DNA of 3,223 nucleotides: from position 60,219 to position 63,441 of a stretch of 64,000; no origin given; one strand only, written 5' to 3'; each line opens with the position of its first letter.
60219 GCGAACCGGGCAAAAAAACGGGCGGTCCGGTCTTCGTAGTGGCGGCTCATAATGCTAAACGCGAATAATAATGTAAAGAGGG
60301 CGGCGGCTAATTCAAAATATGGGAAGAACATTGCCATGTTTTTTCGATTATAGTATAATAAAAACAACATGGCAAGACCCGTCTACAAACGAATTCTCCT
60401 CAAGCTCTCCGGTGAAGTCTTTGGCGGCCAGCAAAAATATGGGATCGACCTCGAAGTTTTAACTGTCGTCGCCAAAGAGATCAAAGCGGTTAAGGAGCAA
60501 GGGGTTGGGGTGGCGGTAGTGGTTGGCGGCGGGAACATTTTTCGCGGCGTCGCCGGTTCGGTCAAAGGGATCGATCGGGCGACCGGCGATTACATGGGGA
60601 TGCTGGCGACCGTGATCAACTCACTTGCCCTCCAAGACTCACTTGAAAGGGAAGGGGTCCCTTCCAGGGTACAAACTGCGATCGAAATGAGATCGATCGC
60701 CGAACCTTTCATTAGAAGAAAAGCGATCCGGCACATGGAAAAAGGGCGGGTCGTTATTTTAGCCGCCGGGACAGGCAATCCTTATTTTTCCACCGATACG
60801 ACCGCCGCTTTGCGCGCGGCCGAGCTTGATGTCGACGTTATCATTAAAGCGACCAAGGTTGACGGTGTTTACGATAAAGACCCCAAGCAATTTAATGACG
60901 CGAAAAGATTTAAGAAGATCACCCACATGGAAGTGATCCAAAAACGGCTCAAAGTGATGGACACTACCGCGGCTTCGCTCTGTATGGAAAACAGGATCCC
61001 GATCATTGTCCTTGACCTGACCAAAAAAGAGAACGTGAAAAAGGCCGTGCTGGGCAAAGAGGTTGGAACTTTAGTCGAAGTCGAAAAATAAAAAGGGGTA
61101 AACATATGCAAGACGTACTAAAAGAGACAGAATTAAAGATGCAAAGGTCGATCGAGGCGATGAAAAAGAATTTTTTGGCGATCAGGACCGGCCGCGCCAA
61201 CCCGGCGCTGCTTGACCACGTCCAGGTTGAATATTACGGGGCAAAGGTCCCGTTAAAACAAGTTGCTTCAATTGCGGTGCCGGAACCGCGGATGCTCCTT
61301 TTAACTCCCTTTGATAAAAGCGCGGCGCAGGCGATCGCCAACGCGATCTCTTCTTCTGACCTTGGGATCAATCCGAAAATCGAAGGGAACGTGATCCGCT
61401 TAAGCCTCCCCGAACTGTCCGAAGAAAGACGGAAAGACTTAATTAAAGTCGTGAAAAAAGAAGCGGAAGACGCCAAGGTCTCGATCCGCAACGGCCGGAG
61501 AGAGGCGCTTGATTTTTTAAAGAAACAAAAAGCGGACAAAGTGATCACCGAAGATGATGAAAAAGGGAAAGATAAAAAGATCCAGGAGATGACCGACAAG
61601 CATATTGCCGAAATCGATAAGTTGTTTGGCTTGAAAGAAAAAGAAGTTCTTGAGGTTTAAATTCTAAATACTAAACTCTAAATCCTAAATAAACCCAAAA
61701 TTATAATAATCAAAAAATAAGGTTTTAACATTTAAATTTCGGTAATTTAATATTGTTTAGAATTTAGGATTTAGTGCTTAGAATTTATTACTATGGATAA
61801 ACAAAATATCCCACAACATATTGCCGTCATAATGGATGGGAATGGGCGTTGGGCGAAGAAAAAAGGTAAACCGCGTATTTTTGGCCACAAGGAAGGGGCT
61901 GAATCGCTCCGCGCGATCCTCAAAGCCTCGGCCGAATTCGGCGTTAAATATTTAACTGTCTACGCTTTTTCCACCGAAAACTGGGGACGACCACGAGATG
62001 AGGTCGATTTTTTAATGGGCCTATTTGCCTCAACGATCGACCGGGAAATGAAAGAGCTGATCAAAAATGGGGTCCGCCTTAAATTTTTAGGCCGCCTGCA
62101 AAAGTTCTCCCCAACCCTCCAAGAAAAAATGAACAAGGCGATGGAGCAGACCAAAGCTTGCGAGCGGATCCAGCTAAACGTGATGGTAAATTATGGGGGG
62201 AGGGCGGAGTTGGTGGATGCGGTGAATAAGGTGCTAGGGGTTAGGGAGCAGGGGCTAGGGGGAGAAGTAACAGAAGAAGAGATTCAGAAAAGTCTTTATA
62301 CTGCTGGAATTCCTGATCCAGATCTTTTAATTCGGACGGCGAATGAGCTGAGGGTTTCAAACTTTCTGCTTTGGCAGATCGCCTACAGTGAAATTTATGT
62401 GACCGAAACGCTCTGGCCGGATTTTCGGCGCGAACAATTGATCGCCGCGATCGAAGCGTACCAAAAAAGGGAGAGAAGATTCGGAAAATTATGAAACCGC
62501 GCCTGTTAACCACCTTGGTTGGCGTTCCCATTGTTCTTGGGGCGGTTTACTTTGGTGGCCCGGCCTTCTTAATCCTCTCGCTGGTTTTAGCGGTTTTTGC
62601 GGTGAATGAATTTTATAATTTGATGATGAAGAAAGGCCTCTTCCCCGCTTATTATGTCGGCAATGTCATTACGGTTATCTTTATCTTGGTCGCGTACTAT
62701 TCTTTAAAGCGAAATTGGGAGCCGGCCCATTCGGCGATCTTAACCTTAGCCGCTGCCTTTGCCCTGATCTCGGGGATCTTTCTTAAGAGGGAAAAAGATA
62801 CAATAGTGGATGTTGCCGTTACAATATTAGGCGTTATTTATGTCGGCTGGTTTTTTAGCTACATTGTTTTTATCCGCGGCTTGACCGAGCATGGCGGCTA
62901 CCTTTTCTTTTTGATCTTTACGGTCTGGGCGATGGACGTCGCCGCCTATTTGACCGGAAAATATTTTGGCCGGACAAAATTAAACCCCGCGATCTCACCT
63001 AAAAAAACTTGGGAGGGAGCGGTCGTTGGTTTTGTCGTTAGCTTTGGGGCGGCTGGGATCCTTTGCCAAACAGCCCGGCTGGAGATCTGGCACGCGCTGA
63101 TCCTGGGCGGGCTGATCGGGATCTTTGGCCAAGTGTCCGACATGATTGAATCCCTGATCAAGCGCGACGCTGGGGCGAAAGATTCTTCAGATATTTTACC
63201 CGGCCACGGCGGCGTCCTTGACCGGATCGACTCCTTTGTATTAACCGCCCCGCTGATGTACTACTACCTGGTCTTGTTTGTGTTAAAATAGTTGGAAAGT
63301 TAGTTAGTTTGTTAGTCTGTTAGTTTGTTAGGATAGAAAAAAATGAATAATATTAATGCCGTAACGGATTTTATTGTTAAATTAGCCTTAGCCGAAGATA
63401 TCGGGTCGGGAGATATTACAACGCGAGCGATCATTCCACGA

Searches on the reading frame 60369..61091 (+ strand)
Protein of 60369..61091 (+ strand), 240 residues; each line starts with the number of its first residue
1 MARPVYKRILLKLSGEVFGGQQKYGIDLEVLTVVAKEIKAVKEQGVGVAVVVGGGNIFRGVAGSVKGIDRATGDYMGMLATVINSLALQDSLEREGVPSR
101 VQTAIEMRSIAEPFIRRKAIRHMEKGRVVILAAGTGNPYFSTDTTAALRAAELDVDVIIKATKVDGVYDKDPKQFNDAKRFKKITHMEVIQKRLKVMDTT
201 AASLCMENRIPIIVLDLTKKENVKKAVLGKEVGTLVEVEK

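Call 7: search_protein_families(library=pfam, proteins=[window:60369-61091:+])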
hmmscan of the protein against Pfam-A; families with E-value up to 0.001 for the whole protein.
window:60369-61091:+ (240 aa): 1 family
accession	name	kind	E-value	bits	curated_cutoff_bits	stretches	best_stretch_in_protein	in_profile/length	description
PF00696.33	AA_kinase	-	7.5e-34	117.9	24.9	1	7-216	1-234/234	Amino acid kinase family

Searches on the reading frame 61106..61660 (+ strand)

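Call 26: search_protein_families(library=pfam, proteins=[window:61106-61660:+], max_evalue=0.01)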
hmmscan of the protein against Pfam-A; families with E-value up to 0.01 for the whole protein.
window:61106-61660:+ (184 aa): 1 family
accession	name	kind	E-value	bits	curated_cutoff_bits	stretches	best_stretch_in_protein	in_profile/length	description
PF01765.24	RRF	-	1.8e-63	213.7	29.7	1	20-182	2-164/164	Ribosome recycling factor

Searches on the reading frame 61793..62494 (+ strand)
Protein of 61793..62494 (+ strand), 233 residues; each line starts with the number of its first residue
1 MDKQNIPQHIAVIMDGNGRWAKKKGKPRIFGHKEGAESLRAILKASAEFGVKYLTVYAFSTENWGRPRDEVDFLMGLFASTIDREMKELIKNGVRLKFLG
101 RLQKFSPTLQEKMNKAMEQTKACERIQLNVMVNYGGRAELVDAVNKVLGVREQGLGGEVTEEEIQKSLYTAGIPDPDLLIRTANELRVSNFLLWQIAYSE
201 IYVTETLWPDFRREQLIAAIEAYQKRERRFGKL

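Call 7: search_protein_families(library=pfam, proteins=[window:61793-62494:+])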
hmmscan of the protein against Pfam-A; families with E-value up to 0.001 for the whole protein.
window:61793-62494:+ (233 aa): 1 family
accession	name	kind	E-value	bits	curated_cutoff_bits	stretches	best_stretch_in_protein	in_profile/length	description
PF01255.24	Prenyltransf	-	9.4e-88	293.9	27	1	13-231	1-219/219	Putative undecaprenyl diphosphate synthase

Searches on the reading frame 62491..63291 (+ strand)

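Call 7: search_protein_families(library=pfam, proteins=[window:62491-63291:+])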
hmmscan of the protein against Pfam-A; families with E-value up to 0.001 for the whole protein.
window:62491-63291:+ (266 aa): 1 family
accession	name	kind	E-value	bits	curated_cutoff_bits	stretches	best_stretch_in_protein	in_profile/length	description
PF01148.25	CTP_transf_1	-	7e-63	213.4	24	1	3-263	2-264/264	Cytidylyltransferase family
